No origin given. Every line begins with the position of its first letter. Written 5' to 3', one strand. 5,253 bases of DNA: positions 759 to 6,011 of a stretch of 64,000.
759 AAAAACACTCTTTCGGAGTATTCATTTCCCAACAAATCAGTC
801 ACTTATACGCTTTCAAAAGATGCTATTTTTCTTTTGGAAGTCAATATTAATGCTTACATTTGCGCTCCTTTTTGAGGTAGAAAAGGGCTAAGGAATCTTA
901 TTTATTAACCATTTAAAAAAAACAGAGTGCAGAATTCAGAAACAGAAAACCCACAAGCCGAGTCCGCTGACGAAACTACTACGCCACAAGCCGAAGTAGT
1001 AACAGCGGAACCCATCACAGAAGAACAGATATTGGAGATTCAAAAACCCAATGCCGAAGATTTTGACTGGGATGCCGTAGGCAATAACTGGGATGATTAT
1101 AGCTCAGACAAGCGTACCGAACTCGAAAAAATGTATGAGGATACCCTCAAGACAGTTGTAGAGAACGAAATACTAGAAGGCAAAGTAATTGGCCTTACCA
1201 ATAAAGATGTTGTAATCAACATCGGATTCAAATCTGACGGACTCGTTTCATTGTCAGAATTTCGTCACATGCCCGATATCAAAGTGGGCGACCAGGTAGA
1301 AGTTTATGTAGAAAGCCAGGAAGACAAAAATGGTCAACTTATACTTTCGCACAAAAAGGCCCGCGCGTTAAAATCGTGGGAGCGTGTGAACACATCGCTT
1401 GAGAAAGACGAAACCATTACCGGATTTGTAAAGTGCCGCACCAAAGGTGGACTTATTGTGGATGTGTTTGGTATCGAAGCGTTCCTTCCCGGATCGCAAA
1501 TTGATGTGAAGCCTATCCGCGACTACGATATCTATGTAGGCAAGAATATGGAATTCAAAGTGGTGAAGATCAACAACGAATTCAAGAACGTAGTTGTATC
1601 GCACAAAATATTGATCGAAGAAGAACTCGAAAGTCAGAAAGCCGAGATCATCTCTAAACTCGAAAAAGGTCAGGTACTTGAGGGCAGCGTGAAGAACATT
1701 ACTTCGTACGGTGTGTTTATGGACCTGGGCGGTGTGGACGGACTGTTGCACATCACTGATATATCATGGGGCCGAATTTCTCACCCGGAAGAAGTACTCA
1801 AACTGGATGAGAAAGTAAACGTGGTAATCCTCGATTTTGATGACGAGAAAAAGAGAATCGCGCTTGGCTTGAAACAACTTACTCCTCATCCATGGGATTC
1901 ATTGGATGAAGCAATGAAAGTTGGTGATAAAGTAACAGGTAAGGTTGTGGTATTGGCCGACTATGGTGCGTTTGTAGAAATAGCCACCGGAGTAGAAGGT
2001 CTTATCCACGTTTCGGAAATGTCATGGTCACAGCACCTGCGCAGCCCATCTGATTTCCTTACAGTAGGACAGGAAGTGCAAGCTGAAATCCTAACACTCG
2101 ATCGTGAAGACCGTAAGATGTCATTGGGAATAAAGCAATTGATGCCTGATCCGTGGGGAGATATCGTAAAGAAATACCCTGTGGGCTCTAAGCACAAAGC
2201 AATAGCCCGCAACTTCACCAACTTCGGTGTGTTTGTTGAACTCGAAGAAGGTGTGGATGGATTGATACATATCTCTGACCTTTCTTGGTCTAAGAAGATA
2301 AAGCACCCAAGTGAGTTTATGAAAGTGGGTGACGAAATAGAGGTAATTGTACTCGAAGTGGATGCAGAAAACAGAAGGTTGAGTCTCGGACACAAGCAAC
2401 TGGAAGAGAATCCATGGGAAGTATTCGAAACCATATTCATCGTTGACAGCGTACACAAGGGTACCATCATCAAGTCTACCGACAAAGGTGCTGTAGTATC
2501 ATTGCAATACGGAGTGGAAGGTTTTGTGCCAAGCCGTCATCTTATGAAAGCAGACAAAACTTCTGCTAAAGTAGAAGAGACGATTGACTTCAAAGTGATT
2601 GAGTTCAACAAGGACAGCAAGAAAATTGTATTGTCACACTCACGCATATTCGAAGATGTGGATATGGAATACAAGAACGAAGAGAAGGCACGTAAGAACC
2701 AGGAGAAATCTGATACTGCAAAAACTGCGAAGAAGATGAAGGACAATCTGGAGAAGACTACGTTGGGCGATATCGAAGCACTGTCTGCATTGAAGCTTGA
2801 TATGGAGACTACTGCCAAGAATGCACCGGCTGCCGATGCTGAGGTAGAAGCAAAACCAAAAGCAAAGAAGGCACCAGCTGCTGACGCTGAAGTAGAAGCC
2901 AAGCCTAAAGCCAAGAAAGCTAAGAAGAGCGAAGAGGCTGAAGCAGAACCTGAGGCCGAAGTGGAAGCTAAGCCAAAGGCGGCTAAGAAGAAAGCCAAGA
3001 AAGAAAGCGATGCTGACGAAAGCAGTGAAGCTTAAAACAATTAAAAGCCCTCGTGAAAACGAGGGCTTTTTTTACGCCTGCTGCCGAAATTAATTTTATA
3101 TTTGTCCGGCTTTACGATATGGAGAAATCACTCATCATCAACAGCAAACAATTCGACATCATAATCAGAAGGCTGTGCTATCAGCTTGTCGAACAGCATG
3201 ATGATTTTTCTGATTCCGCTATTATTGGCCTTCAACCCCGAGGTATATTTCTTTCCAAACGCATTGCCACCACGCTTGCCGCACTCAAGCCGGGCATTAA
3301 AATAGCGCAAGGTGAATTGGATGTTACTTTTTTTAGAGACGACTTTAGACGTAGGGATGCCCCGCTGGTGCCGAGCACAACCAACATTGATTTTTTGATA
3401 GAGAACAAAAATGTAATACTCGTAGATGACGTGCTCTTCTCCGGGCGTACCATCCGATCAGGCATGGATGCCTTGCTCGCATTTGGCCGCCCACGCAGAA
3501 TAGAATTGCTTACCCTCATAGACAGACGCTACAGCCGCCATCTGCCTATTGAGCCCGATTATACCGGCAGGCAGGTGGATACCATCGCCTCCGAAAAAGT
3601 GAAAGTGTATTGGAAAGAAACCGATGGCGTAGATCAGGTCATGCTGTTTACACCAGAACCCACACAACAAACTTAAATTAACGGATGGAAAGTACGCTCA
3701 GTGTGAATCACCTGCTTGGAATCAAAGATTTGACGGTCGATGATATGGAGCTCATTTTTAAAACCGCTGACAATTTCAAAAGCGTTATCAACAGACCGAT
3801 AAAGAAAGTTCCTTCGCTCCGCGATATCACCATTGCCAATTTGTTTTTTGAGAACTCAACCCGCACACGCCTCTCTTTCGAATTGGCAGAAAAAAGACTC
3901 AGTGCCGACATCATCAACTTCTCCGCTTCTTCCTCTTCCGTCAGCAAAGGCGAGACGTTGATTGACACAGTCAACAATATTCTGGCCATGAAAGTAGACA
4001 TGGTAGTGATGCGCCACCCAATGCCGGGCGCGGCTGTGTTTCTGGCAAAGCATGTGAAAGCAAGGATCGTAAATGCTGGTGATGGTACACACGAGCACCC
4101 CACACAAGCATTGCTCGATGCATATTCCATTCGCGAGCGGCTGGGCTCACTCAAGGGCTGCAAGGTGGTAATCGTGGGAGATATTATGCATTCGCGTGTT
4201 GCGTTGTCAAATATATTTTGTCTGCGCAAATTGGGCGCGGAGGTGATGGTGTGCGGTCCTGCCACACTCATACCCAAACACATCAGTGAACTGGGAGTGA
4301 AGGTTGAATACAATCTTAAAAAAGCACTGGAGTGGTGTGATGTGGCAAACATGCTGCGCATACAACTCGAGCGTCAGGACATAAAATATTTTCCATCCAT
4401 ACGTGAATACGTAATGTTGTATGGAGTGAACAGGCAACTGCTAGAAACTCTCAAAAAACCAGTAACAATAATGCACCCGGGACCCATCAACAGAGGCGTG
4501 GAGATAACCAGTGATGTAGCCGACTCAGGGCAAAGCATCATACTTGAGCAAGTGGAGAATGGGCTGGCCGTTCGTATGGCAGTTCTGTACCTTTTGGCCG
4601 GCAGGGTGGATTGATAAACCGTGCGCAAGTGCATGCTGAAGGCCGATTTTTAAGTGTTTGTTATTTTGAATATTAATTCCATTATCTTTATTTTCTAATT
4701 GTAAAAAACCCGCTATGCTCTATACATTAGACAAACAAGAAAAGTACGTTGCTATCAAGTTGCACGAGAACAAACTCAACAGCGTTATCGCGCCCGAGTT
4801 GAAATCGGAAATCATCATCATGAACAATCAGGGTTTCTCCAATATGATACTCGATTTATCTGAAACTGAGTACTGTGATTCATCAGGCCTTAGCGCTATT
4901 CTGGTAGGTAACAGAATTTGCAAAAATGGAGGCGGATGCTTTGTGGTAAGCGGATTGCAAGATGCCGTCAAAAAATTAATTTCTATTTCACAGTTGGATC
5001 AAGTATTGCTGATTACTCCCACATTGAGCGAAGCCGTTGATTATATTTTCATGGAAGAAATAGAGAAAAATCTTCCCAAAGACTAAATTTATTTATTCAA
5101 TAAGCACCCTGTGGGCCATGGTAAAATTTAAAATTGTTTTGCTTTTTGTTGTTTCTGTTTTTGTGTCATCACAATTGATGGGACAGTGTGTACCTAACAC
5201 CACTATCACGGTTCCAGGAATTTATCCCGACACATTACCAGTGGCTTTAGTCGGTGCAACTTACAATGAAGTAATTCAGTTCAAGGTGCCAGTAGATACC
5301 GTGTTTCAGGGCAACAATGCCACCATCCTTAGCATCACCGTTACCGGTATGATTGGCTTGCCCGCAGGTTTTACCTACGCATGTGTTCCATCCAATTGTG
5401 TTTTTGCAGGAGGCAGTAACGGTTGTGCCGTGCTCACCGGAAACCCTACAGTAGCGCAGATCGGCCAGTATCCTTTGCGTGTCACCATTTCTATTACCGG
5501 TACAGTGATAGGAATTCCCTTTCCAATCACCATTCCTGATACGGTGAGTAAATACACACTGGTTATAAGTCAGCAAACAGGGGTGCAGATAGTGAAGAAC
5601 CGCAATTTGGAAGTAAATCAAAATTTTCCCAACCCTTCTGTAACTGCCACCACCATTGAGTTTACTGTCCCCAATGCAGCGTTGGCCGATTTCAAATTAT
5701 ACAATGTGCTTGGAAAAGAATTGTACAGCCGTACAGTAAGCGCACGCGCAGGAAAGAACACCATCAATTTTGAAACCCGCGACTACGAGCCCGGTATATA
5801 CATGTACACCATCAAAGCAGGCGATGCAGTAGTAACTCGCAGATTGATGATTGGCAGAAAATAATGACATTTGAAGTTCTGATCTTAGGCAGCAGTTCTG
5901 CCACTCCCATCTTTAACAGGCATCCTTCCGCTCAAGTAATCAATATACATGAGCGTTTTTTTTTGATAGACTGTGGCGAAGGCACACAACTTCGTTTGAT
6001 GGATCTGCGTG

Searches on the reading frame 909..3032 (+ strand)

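Call 86: search_protein_families(library=pfam, proteins=[window:909-3032:+], max_evalue=0.001)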
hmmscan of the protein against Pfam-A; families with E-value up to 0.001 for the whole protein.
window:909-3032:+ (708 aa): 5 families
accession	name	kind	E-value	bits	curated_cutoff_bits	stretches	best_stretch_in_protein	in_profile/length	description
PF00575.29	S1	-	8.6e-82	270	22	6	250-322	1-74/74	S1 RNA binding domain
PF23459.1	S1_RRP5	-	1e-21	77.7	27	2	337-404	2-68/72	RRP5 S1 domain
PF21710.3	Spt6_S1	-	1.8e-10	41.4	27.5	0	345-406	23-84/91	Spt6, S1/OB domain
PF13509.12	S1_2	-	2.8e-05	24.6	21.8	0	254-286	2-35/61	S1 domain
PF24353.1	DUF7513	-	0.00047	20.4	27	0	118-141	13-37/81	Domain of unknown function (DUF7513)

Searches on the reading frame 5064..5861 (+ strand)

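Call 86: search_protein_families(library=pfam, proteins=[window:5064-5861:+], max_evalue=0.001)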
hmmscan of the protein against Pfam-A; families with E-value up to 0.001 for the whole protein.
window:5064-5861:+ (266 aa): 1 family
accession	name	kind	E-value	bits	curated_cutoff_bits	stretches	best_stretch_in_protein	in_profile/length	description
PF18962.6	Por_Secre_tail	-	3.3e-09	37.4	27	1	188-263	2-75/75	Secretion system C-terminal sorting domain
